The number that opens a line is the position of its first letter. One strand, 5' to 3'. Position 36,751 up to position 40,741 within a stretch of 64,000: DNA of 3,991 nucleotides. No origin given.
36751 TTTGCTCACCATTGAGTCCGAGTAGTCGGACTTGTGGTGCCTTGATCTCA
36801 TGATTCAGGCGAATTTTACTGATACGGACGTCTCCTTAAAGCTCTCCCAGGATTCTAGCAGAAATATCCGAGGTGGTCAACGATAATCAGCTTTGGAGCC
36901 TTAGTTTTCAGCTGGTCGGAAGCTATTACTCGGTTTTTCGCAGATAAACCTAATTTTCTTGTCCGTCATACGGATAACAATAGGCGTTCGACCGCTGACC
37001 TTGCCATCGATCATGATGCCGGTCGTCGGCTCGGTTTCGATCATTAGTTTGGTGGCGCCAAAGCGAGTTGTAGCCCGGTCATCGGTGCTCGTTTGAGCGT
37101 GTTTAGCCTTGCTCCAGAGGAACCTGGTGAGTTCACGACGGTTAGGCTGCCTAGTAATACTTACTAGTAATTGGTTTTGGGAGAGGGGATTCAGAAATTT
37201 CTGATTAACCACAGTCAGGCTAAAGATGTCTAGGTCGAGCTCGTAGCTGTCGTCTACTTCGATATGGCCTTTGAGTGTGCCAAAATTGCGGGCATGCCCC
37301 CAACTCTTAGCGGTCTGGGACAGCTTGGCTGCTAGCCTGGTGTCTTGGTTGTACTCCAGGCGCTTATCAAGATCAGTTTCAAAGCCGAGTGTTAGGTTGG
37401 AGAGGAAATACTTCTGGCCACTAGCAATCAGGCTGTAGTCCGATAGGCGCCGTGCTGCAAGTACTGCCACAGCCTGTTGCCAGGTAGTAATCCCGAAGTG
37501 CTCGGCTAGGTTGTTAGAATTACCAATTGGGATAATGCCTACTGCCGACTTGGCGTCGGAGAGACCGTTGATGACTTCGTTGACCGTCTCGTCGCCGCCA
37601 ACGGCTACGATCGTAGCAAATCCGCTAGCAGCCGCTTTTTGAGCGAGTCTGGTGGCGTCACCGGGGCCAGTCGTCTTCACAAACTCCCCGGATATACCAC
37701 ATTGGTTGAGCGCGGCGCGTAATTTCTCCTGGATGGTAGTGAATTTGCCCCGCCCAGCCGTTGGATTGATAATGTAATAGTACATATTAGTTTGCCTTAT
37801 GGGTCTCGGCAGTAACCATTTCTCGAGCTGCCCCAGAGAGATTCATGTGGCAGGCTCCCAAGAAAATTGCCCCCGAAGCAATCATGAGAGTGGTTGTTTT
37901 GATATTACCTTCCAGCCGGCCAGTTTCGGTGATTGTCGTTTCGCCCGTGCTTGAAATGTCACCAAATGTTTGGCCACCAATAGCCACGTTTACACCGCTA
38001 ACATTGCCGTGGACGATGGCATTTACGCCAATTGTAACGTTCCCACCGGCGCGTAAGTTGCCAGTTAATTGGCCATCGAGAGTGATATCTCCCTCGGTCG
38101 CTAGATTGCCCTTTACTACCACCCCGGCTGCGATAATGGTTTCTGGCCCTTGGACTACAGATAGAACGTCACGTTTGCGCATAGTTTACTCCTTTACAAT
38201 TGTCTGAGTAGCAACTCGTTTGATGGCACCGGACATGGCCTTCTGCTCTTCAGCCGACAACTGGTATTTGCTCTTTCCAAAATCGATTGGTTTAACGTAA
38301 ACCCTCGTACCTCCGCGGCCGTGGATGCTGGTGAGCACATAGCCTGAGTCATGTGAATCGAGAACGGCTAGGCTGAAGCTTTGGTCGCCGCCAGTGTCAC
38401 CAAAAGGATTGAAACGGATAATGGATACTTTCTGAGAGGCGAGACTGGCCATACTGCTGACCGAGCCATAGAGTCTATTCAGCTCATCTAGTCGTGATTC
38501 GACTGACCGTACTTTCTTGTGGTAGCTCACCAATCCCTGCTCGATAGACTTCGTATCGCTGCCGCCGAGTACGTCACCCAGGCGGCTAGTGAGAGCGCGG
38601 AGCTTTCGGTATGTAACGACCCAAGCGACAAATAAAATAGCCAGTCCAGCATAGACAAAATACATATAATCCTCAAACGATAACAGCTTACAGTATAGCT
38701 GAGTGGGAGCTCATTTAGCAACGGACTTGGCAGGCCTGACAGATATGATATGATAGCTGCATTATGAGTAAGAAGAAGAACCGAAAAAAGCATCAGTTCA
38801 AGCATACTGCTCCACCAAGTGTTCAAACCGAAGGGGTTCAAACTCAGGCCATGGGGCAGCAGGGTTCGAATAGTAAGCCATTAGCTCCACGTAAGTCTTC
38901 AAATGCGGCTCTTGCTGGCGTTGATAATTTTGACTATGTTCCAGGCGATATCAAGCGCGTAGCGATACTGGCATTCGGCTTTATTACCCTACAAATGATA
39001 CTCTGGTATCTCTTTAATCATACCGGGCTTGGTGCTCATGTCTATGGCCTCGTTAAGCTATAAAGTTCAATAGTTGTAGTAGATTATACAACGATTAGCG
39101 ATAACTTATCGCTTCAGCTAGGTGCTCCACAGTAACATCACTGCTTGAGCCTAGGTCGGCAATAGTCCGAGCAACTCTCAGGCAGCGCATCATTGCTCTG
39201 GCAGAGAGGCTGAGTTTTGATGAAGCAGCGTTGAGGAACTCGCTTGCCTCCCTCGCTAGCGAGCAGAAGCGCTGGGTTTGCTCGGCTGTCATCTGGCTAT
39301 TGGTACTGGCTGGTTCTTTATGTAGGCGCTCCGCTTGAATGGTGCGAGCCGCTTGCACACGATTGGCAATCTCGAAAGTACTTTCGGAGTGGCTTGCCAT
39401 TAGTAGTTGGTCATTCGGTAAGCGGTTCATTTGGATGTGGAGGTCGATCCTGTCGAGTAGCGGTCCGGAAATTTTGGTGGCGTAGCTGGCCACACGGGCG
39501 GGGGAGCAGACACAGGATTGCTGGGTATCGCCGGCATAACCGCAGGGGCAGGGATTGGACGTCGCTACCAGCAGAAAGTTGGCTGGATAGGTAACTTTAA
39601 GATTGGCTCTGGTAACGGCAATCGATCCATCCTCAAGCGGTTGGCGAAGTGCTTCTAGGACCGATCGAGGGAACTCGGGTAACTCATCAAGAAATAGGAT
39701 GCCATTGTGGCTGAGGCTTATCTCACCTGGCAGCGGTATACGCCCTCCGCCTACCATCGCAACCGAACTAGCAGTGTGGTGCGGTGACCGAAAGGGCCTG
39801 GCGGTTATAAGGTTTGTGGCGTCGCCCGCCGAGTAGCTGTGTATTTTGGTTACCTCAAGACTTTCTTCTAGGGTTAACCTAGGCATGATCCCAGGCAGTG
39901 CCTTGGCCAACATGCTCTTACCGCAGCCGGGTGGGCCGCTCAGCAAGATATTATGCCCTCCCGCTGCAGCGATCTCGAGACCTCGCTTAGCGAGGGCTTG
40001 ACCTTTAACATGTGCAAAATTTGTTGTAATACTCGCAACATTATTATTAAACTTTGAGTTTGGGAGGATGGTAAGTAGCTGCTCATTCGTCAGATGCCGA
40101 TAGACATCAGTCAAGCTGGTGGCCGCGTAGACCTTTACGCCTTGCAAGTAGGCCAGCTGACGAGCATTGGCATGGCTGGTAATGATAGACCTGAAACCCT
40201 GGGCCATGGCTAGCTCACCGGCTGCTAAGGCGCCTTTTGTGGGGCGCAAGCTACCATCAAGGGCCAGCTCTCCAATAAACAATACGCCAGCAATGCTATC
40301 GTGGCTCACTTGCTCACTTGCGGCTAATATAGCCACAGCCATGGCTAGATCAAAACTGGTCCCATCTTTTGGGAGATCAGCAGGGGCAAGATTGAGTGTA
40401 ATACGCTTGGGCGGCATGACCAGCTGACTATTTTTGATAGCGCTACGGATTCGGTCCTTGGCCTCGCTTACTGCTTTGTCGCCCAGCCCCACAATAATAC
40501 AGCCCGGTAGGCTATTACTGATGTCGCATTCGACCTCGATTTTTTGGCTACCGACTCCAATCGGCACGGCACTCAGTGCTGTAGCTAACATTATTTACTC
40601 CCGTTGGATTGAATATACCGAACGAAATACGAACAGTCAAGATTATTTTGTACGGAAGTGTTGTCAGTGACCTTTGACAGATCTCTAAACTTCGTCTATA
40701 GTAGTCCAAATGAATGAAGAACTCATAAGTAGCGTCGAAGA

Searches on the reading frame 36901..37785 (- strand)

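Call 37: search_protein_families(library=pfam, proteins=[window:36901-37785:-], max_evalue=0.0001)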
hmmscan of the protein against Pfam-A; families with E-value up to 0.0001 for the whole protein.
window:36901-37785:- (294 aa): 1 family
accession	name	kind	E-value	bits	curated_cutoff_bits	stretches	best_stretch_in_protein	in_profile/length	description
PF00781.29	DAGK_cat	-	3e-25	88.7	23.6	1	4-110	4-113/125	Diacylglycerol kinase catalytic domain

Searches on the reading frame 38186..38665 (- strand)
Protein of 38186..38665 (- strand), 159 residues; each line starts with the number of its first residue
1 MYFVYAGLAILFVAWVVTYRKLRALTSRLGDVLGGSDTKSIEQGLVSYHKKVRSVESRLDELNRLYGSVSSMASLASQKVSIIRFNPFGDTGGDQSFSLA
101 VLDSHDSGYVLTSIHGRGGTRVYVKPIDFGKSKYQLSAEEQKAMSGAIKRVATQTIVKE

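Call 37: search_protein_families(library=pfam, proteins=[window:38186-38665:-], max_evalue=0.0001)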
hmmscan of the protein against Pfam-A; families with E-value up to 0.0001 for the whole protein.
window:38186-38665:- (159 aa): 1 family
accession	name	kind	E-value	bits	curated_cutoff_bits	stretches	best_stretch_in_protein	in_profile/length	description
PF14584.11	DUF4446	-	5.4e-38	130.8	27.4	1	6-147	8-149/150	Protein of unknown function (DUF4446)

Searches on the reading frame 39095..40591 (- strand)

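Call 37: search_protein_families(library=pfam, proteins=[window:39095-40591:-], max_evalue=0.0001)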
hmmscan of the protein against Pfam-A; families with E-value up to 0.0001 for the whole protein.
window:39095-40591:- (498 aa): 7 families
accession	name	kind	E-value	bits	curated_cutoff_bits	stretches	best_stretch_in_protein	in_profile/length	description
PF01078.27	Mg_chelatase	-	3.2e-91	304.8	20.3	1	192-395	2-206/207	Magnesium chelatase, subunit ChlI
PF13541.12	ChlI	-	1.2e-39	135.4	27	1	20-142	1-121/121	Subunit ChlI of Mg-chelatase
PF13335.12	Mg_chelatase_C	-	2e-28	99.2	26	1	403-498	2-94/94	Magnesium chelatase, subunit ChlI C-terminal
PF07728.20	AAA_5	-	1.7e-09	38.3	22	1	214-349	1-125/139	AAA domain (dynein-related subfamily)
PF00493.29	MCM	-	3.8e-07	29.9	23.3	1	207-356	52-182/224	MCM P-loop domain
PF00158.32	Sigma54_activat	-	3.2e-05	24.1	20.2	0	207-325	17-123/168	Sigma-54 interaction domain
PF00004.35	AAA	-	3.9e-05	24.5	21.2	0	215-244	1-23/131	ATPase family associated with various cellular activities (AAA)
